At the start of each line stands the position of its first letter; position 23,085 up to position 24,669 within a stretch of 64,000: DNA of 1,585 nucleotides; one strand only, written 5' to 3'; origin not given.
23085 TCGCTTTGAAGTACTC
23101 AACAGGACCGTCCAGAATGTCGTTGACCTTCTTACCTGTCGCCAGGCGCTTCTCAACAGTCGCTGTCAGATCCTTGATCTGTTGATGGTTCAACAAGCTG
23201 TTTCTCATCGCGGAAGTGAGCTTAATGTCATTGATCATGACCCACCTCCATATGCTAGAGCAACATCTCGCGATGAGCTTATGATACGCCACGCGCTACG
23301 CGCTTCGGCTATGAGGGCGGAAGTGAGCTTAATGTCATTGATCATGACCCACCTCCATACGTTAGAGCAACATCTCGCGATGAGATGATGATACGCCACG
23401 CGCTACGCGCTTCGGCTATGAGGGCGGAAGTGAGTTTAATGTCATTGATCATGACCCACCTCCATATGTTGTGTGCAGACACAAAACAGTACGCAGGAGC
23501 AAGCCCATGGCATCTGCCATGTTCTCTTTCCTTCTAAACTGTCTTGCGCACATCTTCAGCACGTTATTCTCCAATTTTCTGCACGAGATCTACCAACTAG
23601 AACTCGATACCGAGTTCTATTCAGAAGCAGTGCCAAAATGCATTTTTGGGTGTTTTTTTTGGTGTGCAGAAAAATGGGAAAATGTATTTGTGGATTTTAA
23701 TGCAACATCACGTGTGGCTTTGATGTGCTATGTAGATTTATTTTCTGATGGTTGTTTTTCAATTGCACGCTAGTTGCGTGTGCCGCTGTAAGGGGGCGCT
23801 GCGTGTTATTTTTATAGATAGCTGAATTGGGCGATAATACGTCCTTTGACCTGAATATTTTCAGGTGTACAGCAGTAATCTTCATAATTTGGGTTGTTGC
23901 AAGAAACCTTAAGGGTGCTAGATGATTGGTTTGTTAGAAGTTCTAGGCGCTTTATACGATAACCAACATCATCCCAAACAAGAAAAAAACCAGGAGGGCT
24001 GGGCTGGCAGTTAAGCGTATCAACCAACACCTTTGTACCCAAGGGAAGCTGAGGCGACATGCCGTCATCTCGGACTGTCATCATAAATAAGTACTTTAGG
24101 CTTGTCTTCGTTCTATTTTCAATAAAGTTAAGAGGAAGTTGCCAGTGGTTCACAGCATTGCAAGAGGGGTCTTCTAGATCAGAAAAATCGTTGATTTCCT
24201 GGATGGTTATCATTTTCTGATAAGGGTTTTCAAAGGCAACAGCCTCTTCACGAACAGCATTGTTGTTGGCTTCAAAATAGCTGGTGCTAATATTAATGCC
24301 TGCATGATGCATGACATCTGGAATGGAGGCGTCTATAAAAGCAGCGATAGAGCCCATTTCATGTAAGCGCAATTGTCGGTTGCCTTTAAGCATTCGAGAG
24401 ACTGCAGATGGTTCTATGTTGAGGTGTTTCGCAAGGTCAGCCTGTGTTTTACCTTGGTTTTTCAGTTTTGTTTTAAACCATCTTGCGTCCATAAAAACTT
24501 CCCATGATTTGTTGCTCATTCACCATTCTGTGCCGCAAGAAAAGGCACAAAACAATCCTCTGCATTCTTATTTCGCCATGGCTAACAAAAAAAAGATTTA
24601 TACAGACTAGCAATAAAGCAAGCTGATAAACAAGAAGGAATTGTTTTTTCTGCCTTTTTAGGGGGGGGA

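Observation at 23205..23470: About 107-bp tandem triplication that copies the fliC2 upstream region together with its RBS, start codon and first 8 codons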

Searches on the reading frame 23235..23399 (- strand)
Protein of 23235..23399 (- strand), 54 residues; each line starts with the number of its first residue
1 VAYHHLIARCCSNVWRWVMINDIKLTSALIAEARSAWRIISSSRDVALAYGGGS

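Call 37: find_homologous_proteins(query=window:23235-23399:-, max_evalue=10)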
Query window:23235-23399:- (54 aa): 3 proteins with E <= 10 among 3 candidates.
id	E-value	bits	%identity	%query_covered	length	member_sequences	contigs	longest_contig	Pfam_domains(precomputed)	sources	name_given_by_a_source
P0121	5.8e-13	65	100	67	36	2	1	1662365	-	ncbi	-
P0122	2.4e-9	54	86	67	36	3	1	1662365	-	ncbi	-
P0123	1.3e-6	46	87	56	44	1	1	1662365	-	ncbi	-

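Call 39: list_cluster_members(proteins=[P0121, P0122, P0123])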
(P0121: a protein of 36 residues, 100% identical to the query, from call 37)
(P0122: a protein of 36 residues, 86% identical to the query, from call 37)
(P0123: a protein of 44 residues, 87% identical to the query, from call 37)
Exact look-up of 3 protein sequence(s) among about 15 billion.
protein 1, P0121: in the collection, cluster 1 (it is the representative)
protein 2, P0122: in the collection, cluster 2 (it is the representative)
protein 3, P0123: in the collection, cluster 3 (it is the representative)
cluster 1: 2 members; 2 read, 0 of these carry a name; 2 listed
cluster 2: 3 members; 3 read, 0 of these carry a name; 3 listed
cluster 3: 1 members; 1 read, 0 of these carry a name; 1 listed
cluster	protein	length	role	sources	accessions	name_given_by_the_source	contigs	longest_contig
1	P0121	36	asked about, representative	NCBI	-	-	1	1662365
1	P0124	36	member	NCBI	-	-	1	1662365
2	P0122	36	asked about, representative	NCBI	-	-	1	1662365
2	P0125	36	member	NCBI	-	-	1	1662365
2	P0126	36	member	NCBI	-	-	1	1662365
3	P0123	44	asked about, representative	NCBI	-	-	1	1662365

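Call 41: find_encoding_contigs(protein=P0123, flank=5000, max_places=5)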
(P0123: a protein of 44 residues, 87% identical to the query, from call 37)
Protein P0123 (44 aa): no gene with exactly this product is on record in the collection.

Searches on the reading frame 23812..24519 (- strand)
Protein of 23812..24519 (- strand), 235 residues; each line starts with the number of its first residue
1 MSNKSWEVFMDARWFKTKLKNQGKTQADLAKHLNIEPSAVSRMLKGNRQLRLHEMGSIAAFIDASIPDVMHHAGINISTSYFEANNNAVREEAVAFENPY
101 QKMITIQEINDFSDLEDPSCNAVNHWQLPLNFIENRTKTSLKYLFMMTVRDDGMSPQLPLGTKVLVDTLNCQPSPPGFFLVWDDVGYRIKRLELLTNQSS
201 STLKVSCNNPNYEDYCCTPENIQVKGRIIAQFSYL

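Call 13: search_protein_families(library=pfam, proteins=[window:23812-24519:-], max_evalue=0.01)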
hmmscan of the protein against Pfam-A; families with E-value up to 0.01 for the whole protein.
window:23812-24519:- (235 aa): 10 families
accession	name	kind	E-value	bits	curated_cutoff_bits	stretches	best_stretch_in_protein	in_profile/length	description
PF01381.28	HTH_3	-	2.8e-06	27.7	23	1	16-66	2-52/55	Helix-turn-helix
PF13443.12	HTH_26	-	0.00013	22.6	22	1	20-70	7-58/63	Cro/C1-type HTH DNA-binding domain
PF13560.12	HTH_31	-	0.00015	22.4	27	1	22-65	13-57/64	Helix-turn-helix domain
PF00717.28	Peptidase_S24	-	0.00023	21.3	23.3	1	140-229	31-116/116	Peptidase S24-like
PF01047.28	MarR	-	0.00058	20.1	24.6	1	22-45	16-39/59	MarR family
PF13412.12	HTH_24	-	0.00065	19.7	21.9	1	20-45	14-39/48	Winged helix-turn-helix DNA-binding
PF13744.12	HTH_37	-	0.0011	19.2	27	1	19-47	27-55/80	Helix-turn-helix domain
PF12802.13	MarR_2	-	0.0026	18.3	27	1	21-45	17-42/61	MarR family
PF01325.25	Fe_dep_repress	-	0.006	17.2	26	0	26-56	25-50/60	Iron dependent repressor, N-terminal DNA binding domain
PF13936.12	HTH_38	-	0.0072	16.5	27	0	18-47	15-44/44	Helix-turn-helix domain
